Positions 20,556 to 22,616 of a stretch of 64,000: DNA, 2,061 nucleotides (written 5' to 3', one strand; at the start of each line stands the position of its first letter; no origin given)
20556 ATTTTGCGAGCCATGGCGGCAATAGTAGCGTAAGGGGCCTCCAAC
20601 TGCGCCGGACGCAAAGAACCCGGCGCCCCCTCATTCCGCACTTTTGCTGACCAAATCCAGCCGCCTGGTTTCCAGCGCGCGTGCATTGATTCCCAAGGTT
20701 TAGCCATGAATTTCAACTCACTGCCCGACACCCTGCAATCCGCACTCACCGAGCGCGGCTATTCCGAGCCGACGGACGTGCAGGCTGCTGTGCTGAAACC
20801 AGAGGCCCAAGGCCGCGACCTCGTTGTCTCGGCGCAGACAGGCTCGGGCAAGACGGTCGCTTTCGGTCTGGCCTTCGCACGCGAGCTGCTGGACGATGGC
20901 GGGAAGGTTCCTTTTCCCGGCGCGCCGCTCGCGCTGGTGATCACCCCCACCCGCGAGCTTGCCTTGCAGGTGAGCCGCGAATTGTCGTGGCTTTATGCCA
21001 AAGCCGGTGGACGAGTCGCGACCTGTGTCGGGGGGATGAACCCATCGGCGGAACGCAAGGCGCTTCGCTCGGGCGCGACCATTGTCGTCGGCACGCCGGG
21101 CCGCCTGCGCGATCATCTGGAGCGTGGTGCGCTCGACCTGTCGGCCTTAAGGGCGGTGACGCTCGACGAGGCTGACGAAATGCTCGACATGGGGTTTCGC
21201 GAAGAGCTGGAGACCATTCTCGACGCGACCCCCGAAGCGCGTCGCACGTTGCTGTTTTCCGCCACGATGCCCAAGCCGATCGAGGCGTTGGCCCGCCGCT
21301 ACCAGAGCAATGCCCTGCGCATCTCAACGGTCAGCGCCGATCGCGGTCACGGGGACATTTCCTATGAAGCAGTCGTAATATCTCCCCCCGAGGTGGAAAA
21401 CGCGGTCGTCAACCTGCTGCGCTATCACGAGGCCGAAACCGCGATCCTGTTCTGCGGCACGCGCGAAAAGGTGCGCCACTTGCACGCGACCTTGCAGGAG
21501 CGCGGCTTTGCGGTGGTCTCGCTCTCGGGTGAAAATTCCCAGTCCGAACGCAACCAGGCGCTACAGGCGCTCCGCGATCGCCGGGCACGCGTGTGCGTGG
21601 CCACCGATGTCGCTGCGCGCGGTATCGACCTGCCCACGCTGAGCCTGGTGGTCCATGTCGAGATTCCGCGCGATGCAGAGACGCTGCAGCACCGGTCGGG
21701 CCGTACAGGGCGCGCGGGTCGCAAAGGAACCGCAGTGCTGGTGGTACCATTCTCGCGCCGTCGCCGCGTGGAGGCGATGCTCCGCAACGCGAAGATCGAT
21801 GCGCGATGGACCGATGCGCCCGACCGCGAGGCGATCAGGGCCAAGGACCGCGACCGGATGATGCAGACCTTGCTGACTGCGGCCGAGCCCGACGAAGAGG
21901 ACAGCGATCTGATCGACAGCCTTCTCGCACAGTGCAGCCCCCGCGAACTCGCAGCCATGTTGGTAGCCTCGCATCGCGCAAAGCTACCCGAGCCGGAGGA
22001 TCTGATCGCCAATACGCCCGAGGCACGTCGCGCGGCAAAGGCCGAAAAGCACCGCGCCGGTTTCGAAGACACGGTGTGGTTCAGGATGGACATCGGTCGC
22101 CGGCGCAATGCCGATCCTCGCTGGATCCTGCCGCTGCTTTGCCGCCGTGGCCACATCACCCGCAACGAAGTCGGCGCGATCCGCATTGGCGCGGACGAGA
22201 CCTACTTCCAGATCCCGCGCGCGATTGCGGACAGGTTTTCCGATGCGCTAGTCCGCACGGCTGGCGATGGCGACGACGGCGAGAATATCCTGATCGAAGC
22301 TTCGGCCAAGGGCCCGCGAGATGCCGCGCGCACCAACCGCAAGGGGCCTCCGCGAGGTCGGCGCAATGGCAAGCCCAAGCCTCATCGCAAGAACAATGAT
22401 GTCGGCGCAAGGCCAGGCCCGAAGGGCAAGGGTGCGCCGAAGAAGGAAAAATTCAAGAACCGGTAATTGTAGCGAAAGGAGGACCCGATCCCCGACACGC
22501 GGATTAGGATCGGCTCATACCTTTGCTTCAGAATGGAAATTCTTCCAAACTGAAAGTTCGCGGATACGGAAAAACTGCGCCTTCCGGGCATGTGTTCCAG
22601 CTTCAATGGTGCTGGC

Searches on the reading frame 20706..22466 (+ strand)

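Call 29: search_protein_families(library=pfam, proteins=[window:20706-22466:+], max_evalue=0.001)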
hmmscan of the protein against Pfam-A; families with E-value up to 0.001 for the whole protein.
window:20706-22466:+ (586 aa): 3 families
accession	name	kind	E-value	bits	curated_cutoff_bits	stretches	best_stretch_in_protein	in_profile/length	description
PF00270.35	DEAD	-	1e-43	149.4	26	1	23-194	1-166/167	DEAD/DEAH box helicase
PF00271.37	Helicase_C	-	7.4e-25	87.8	23.5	1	232-338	4-110/110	Helicase conserved C-terminal domain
PF03880.21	DbpA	-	9.8e-14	51.6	25.6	1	458-518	1-61/72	DbpA RNA binding domain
